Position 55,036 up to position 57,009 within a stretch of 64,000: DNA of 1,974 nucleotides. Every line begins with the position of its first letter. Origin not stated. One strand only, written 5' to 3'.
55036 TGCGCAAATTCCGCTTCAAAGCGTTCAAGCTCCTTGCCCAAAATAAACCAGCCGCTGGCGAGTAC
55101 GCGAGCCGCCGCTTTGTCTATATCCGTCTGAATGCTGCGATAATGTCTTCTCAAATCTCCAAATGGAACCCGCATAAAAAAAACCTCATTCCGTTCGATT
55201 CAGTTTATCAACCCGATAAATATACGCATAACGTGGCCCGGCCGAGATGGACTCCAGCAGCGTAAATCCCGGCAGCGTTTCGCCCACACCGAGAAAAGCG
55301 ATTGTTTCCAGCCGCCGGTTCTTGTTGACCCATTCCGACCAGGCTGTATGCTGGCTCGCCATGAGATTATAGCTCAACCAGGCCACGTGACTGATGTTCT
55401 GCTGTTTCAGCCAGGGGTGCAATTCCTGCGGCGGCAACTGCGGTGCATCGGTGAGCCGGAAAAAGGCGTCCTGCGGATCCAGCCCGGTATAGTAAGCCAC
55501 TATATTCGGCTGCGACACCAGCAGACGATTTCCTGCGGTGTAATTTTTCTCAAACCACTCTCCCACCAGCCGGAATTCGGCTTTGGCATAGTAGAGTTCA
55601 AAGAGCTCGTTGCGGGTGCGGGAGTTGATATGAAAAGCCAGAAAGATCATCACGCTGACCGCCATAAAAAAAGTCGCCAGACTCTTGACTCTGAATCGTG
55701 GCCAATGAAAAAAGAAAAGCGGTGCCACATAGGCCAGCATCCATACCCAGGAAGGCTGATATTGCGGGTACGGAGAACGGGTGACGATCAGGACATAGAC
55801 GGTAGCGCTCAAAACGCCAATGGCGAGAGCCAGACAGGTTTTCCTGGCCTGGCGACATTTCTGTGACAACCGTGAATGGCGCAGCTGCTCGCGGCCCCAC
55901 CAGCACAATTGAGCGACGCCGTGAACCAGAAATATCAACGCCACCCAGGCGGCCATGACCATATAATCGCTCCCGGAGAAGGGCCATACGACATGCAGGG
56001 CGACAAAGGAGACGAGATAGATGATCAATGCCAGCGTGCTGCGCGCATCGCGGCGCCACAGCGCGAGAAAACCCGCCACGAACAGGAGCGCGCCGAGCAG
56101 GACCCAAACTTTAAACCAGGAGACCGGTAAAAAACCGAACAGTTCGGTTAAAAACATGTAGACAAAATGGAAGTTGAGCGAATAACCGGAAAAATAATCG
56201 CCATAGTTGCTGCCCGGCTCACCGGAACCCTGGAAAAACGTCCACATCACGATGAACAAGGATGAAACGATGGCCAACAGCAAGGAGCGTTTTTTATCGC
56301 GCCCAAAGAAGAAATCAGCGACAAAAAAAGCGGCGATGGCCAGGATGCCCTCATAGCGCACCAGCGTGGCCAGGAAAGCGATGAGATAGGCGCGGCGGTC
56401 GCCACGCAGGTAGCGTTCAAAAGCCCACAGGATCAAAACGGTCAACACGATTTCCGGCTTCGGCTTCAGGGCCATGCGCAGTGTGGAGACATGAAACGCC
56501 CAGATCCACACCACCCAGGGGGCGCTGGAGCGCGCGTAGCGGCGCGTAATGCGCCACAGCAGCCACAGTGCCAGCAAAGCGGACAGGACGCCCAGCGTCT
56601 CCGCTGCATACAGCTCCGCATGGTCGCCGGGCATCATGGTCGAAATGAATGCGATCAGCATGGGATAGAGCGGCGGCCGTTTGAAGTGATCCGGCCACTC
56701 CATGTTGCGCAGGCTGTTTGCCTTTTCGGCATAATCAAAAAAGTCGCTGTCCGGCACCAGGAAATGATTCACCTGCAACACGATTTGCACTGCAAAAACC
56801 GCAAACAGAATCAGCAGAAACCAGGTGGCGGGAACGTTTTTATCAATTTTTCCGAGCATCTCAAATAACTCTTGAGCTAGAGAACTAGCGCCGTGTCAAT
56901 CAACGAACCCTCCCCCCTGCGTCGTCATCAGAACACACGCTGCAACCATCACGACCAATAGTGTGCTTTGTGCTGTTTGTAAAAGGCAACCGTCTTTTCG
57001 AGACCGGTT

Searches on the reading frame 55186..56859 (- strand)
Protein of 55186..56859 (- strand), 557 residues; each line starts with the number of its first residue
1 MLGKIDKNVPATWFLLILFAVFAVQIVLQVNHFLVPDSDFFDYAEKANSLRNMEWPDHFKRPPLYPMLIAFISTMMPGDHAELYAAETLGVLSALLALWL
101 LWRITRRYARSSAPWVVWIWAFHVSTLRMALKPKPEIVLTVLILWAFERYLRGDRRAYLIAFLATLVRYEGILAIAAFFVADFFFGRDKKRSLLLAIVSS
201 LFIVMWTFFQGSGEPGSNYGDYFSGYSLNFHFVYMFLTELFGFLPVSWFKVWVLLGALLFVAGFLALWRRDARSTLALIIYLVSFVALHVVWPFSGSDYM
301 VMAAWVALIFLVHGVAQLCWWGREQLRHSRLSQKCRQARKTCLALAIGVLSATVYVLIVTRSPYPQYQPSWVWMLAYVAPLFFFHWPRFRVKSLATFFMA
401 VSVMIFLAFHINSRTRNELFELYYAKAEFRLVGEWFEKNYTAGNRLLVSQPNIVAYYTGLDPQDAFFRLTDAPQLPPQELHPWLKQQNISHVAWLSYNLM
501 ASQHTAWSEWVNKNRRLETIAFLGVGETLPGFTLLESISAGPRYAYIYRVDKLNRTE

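Call 5: search_protein_families(library=pfam, proteins=[window:55186-56859:-], max_evalue=0.001)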
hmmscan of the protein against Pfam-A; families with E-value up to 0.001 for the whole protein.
window:55186-56859:- (557 aa): 0 families

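Call 7: search_protein_families(library=ncbifam, proteins=[window:55186-56859:-], max_evalue=0.001)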
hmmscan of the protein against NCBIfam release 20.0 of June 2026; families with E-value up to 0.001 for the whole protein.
window:55186-56859:- (557 aa): 0 families

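Call 46: search_protein_families(library=pfam, proteins=[window:55186-56859:-], max_evalue=10)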
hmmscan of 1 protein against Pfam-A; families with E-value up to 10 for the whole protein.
window:55186-56859:- (557 aa): 0 families
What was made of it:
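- On GT-C glycosyltransferases (for 55186-56859): No Pfam hit even at E 10 (call 46).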

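Call 70: search_solved_structures(query=A4, max_evalue=10, show_alignments=1)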
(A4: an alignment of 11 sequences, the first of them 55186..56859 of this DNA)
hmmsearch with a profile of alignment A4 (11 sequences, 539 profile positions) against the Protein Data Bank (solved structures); distinct sequences matched with E-value up to 10: 0.
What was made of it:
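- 55186..56859 (-): Polytopic membrane protein of 557 aa ('GTC557'), probably a GT-C transferase that uses the lipid-linked sugar. No Pfam or PDB match (calls 46, 70).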
